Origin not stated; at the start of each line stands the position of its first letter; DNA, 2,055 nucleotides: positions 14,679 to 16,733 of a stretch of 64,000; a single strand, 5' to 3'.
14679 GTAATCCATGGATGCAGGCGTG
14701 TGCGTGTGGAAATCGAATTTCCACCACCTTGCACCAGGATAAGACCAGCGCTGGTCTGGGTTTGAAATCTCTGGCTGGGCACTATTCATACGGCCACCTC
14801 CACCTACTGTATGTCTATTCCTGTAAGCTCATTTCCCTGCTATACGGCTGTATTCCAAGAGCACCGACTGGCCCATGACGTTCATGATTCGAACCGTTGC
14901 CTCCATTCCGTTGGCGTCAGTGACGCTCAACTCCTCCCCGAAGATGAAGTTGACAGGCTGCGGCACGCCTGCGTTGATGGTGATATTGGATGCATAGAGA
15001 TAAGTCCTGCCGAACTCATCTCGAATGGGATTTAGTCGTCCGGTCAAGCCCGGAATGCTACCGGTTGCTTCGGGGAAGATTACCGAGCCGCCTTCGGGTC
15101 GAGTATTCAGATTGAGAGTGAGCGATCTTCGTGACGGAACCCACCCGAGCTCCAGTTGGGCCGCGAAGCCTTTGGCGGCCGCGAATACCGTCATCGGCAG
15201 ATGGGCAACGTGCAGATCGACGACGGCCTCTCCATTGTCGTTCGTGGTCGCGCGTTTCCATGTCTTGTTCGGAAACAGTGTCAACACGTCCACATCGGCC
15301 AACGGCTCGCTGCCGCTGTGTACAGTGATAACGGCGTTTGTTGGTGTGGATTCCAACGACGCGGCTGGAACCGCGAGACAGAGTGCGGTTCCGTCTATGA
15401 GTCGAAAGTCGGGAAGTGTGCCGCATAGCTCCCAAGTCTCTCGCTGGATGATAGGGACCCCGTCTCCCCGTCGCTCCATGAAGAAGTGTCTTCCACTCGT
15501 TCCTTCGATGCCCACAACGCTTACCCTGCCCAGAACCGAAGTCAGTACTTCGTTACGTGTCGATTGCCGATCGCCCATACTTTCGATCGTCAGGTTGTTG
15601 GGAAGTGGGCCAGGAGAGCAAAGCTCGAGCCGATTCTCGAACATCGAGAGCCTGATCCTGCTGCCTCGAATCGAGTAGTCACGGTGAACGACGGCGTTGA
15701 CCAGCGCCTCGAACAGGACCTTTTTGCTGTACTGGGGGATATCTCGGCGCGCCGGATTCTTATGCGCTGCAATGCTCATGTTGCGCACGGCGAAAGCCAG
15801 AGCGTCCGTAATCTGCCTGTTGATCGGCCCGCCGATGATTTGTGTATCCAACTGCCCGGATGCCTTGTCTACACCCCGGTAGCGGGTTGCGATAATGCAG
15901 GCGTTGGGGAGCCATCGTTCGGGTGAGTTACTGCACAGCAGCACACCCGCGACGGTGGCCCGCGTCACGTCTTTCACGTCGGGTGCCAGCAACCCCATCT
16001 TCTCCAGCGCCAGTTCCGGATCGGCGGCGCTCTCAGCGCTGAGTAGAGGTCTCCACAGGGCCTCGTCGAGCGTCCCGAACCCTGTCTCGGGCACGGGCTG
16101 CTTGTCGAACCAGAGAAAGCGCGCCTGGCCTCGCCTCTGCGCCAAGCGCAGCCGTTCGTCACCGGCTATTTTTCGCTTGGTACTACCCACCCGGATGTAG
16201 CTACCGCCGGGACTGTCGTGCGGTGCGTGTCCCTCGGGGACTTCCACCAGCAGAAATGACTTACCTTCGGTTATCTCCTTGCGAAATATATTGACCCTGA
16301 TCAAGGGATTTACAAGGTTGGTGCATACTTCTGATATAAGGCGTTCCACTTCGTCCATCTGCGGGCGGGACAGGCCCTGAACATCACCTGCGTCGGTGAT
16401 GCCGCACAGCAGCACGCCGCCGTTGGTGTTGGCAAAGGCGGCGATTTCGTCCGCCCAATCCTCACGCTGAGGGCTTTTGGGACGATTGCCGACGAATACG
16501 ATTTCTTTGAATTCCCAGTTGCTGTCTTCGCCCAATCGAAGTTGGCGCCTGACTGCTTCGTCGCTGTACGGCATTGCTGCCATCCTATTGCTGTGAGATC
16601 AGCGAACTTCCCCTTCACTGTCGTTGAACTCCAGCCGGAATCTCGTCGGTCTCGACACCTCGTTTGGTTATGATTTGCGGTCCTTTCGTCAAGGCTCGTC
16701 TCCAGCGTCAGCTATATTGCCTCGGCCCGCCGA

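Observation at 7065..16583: Translationally coupled four-gene operon built as two tandem [HTH-less Schlafen/AlbA_2-HATPase][large effector] dyads (PHP-SMC-like ATPase; SIR2): candidate undescribed anti-phage system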

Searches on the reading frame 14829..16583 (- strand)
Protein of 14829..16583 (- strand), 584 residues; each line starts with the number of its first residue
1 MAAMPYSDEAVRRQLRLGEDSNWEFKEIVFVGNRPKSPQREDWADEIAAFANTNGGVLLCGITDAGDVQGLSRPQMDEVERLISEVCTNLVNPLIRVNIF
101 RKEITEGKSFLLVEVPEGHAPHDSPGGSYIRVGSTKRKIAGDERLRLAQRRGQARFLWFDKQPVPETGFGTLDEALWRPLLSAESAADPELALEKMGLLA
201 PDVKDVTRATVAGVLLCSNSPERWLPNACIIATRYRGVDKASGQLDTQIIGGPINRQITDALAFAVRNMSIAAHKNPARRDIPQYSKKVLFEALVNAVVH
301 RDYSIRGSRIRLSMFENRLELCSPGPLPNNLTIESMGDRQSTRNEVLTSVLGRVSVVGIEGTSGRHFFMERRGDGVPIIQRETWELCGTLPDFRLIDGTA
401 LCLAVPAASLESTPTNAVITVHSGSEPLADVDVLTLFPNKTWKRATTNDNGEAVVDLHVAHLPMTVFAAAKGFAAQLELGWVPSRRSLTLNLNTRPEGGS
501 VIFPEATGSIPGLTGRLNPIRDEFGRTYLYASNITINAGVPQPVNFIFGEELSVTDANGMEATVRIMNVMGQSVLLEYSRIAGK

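Call 3: search_protein_families(library=pfam, proteins=[window:14829-16583:-], max_evalue=0.01)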
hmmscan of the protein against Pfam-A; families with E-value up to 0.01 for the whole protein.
window:14829-16583:- (584 aa): 2 families
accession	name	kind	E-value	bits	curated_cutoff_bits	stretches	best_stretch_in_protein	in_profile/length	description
PF04326.19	SLFN_AlbA_2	-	3.7e-20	73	25.3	1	19-139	1-117/118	Schlafen, AlbA_2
PF13749.12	HATPase_c_4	-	1.5e-14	54.2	26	1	307-395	1-80/89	Putative ATP-dependent DNA helicase recG C-terminal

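Call 4: search_protein_families(library=padloc, proteins=[window:14829-16583:-], max_evalue=0.01)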
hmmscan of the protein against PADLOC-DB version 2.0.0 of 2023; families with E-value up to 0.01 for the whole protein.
window:14829-16583:- (584 aa): 3 families
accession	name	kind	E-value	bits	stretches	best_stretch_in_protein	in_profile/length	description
PDLC02394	pAgo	-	1.3e-13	47.7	1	44-394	58-424/1121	-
PDLC02402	Aga_SIR2-PNTD1-PNTD2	-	7.7e-11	38.8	1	192-332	355-488/876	Class I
PDLC02418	Aga_SIR2-Kinase-PNTD1-PNTD2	-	1e-06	25.2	1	215-334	251-368/756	Class I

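Call 34: find_related_loci(query=window:14829-16583:-, collection=metagenome_contigs, flank=10000)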
Query window:14829-16583:- (584 aa) in metagenome_contigs; peptide patterns used: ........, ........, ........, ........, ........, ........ (x = any residue, [..] = any of these).
79 stretches matched a pattern; 31 encode a relative of the query (tblastn E <= 1e-3); 31 distinct loci.
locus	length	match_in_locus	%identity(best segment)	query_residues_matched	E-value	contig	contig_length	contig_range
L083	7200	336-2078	69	4-584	0e+0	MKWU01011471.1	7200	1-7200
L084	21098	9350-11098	65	2-583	0e+0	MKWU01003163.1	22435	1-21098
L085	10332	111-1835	65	4-578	0e+0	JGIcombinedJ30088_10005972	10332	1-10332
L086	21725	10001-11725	65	4-578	0e+0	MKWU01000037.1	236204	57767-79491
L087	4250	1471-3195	65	4-578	0e+0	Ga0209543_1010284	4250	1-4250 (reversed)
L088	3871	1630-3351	64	4-578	0e+0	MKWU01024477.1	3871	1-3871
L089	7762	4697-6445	62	4-584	0e+0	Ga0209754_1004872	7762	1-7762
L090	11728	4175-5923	62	4-584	0e+0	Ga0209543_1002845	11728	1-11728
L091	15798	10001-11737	61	3-581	0e+0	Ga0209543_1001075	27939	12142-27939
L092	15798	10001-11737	61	3-581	0e+0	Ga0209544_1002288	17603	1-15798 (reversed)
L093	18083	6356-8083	59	3-578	0e+0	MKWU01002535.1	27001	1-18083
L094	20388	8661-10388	59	3-578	0e+0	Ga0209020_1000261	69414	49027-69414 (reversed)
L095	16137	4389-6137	62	4-584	0e+0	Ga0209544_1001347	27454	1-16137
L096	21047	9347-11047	55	11-578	0e+0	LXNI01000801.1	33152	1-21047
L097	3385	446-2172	57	2-578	0e+0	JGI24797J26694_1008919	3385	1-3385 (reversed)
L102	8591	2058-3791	51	3-582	0e+0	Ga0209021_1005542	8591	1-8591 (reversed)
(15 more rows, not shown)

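Call 37: search_protein_families(library=pfam, proteins=[L085:1997-3616:+, L085:4366-7212:+, L091:3655-7152:+, L091:7166-10000:+, L091:11823-15122:+, L102:406-2064:+, L083:2126-3562:+, L084:483-6695:+, L093:8499-9815:+, L096:6366-8837:-], max_evalue=0.00001)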
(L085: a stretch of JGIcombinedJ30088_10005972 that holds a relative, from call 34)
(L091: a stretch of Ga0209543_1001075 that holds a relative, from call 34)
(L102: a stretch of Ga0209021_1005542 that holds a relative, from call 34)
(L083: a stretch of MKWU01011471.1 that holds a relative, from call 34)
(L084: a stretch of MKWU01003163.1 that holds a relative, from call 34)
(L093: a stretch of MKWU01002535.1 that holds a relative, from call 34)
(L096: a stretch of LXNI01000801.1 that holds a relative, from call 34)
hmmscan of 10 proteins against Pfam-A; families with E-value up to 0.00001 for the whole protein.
L085:1997-3616:+ (539 aa): 2 families
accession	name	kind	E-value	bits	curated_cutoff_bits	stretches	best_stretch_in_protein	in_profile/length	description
PF01420.25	Methylase_S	-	4.9e-16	59.8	22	1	131-285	2-168/168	Type I restriction modification DNA specificity domain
PF22600.2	MTPAP-like_central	-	3.2e-07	30.9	27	1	13-84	14-89/139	Poly(A) RNA polymerase, mitochondrial-like, central palm domain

L085:4366-7212:+ (948 aa): 3 families
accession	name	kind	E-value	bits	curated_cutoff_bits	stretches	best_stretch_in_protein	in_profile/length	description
PF00270.35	DEAD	-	1.5e-21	77.3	26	1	329-482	15-156/167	DEAD/DEAH box helicase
PF04851.21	ResIII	-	8.7e-09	35.9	22.5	1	326-456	21-139/164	Type III restriction enzyme, res subunit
PF00271.37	Helicase_C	-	1.6e-06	28.7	23.5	1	643-718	39-109/110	Helicase conserved C-terminal domain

L091:3655-7152:+ (1165 aa): 5 families
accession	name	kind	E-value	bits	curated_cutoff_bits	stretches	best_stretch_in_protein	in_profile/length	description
PF00271.37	Helicase_C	-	4.5e-21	75.6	23.5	1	494-605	10-110/110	Helicase conserved C-terminal domain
PF13020.12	NOV_C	-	1.7e-18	66.9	22.1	1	1043-1125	1-83/91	Protein NO VEIN, C-terminal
PF04851.21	ResIII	-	1.2e-15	58.2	22.5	1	105-271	4-162/164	Type III restriction enzyme, res subunit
PF00176.29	SNF2-rel_dom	-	1.2e-14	54.6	24.9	1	122-291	17-183/290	SNF2-related domain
PF00270.35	DEAD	-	3.7e-08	33.7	26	1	126-272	18-161/167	DEAD/DEAH box helicase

L091:7166-10000:+ (944 aa): 1 family
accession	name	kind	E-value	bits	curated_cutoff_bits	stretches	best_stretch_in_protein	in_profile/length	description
PF06634.17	DUF1156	-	6.4e-32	109.9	24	1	24-95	1-73/73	Protein of unknown function (DUF1156)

L091:11823-15122:+ (1099 aa): 2 families
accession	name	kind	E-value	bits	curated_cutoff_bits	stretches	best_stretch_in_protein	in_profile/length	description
PF04465.17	DUF499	-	1.5e-31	109.5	23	1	309-921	45-681/1024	Protein of unknown function (DUF499)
PF18731.6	HEPN_Swt1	-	6.3e-27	94.6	27.5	1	12-122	2-115/115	Swt1-like HEPN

L102:406-2064:+ (552 aa): 2 families
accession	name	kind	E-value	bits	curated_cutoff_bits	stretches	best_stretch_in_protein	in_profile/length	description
PF02384.22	N6_Mtase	-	3.4e-106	355.5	20.4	1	180-510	2-311/311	N-6 DNA Methylase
PF12161.14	HsdM_N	-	1.3e-28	100.8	24.5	1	40-167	2-134/135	HsdM N-terminal domain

L083:2126-3562:+ (478 aa): 3 families
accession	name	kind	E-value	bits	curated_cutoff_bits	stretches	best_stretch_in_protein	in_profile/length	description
PF07282.18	Cas12f1-like_TNB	-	6.2e-19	68.4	26.3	1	357-419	1-60/60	Cas12f1-like, TNB domain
PF12323.14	HTH_OrfB_IS605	-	1.3e-09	37.8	21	1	41-77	6-43/47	Helix-turn-helix domain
PF01385.25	OrfB_IS605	-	1.9e-06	28.5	30.5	1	218-330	10-119/120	Probable transposase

L084:483-6695:+ (2070 aa): 5 families
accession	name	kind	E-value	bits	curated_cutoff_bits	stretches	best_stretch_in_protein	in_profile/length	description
PF17973.7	bMG10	-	1.9e-26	93.2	26.2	1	1907-2047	1-131/131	Bacterial Alpha-2-macroglobulin MG10 domain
PF13205.12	Big_5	-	5.5e-20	72.5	23.6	1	180-269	18-105/105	Bacterial Ig-like domain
PF07703.20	A2M_BRD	-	1.7e-18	67.7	22.7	1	1089-1235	1-140/140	Alpha-2-macroglobulin bait region domain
PF01835.25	MG2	-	8.6e-12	45.7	32.8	1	716-805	3-80/96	MG2 domain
PF00207.28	A2M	-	1.4e-09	38.1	21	1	1353-1434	9-91/92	Alpha-2-macroglobulin family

L093:8499-9815:+ (438 aa): 0 families

L096:6366-8837:- (823 aa): 3 families
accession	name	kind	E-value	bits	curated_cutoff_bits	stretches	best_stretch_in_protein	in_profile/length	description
PF00176.29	SNF2-rel_dom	-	1.5e-44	152.7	24.9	1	175-480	3-287/290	SNF2-related domain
PF00271.37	Helicase_C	-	2.2e-26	92.7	23.5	1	499-605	5-110/110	Helicase conserved C-terminal domain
PF04851.21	ResIII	-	2.2e-08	34.6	22.5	1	215-351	21-162/164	Type III restriction enzyme, res subunit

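Call 42: search_protein_families(library=ncbifam, proteins=[window:14829-16583:-], max_evalue=0.001)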
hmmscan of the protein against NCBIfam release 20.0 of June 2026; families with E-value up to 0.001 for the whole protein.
window:14829-16583:- (584 aa): 0 families

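Call 79: find_homologous_proteins(query=window:14829-16583:-, max_evalue=1e-20)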
Query window:14829-16583:- (584 aa): 5012 proteins with E <= 1e-20 among 8000 candidates; the best 120 are listed.
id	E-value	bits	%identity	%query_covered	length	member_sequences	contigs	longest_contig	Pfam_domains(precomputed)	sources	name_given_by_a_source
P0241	0.0e+0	1318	100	99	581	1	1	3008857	PF13749.13,PF04326.20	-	-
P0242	2.5e-288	976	73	99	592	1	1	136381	PF13749.13,PF04326.20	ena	-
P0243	8.3e-288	974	73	99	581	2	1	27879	PF13749.13,PF04326.20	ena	-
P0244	4.3e-286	968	73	98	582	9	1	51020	PF13749.13,PF04326.20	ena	-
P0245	4.9e-286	968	73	98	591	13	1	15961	PF13749.13,PF04326.20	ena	-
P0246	1.9e-285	966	51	82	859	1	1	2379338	PF13749.13,PF04326.20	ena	-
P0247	2.3e-283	959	72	99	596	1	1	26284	PF13749.13,PF04326.20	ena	-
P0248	9.1e-283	957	73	98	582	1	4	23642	PF13749.13,PF04326.20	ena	-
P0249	9.9e-283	957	72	98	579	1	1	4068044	PF13749.13,PF04326.20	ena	-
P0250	1.2e-282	957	72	98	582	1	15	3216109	PF13749.13,PF04326.20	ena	-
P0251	1.7e-282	956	72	98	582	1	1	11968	PF13749.13,PF04326.20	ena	-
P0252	4.0e-282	955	72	98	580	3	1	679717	PF13749.13,PF04326.20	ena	-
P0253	2.0e-281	953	71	99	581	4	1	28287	PF13749.13,PF04326.20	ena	-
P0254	2.2e-281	953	72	98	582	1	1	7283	PF13749.13,PF04326.20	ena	-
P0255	4.1e-281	952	72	98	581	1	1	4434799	PF13749.13,PF04326.20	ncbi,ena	-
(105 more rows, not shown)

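Call 80: find_encoding_contigs(protein=P0242, flank=7000, max_places=2)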
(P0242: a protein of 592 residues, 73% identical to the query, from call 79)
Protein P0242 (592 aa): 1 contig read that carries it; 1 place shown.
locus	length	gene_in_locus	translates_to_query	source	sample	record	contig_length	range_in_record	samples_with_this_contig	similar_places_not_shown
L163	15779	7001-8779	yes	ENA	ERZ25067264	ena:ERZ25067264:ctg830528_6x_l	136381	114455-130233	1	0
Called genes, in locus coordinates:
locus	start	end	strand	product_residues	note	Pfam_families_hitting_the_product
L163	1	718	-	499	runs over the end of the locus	PF05598:DUF772, PF01609:DDE_Tnp_1, PF13751:DDE_Tnp_1_6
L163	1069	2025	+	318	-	PF01436:NHL (weak)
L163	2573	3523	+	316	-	PF12006:DUF3500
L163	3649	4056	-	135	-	-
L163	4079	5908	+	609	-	PF00160:Pro_isomerase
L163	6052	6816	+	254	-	PF03328:HpcH_HpaI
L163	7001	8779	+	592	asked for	PF04326:SLFN_AlbA_2, PF13749:HATPase_c_4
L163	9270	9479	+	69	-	-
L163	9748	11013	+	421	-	PF00296:Bac_luciferase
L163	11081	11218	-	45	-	-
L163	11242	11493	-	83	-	-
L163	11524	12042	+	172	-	-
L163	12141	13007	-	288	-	PF00378:ECH_1, PF16113:ECH_2, PF00378:ECH_1, PF16113:ECH_2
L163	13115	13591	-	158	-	PF06240:COXG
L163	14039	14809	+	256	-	PF10370:Rv2993c-like_N, PF01557:FAA_hydrolase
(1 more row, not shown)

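Call 81: find_encoding_contigs(protein=P0250, flank=7000, max_places=5)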
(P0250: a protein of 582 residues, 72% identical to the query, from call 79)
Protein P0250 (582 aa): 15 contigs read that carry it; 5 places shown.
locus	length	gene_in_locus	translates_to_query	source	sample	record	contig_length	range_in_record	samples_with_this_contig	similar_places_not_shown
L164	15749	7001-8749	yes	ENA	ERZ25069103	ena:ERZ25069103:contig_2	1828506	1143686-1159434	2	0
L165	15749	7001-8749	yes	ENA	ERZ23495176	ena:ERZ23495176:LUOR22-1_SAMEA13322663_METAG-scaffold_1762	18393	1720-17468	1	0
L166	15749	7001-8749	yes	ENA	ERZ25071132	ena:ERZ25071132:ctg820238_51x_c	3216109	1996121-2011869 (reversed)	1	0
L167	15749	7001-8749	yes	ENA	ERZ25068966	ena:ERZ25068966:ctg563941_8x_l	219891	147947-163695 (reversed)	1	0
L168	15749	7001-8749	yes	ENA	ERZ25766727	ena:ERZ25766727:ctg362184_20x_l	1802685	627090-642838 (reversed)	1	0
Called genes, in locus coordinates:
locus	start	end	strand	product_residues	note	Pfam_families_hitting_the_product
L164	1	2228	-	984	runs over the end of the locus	PF13231:PMT_2, PF07691:PA14 (faint)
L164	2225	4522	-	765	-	PF02515:CoA_transf_3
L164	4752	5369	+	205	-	PF00174:Oxidored_molyb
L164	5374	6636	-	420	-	PF06224:AlkZ-like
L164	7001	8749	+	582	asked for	PF04326:SLFN_AlbA_2, PF13749:HATPase_c_4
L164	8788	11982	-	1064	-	PF02012:BNR (faint), PF13088:BNR_2 (faint), PF15899:BNR_6 (faint), PF15902:Sortilin-Vps10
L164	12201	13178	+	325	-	-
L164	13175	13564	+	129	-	PF01850:PIN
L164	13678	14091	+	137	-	PF12867:DinB_2 (weak)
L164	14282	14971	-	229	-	PF13091:PLDc_2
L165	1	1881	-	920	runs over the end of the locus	PF02516:STT3 (weak), PF13231:PMT_2, PF07691:PA14 (faint)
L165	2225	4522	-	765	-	PF02515:CoA_transf_3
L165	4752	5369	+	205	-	PF00174:Oxidored_molyb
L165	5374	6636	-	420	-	PF06224:AlkZ-like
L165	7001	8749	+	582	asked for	PF04326:SLFN_AlbA_2, PF13749:HATPase_c_4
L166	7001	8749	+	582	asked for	PF04326:SLFN_AlbA_2, PF13749:HATPase_c_4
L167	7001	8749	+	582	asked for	PF04326:SLFN_AlbA_2, PF13749:HATPase_c_4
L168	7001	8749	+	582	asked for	PF04326:SLFN_AlbA_2, PF13749:HATPase_c_4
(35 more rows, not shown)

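Call 83: search_solved_structures(query=window:14829-16583:-, max_evalue=0.01)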
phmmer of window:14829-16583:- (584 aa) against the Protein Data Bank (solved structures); distinct sequences matched with E-value up to 0.01: 2.
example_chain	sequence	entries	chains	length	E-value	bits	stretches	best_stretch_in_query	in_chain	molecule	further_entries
2kyy_A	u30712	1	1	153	1.1e-05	27.5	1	44-138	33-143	Possible ATP-dependent DNA helicase RecG-related protein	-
3lmm_A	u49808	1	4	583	1.2e-05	27.3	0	275-365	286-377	Uncharacterized protein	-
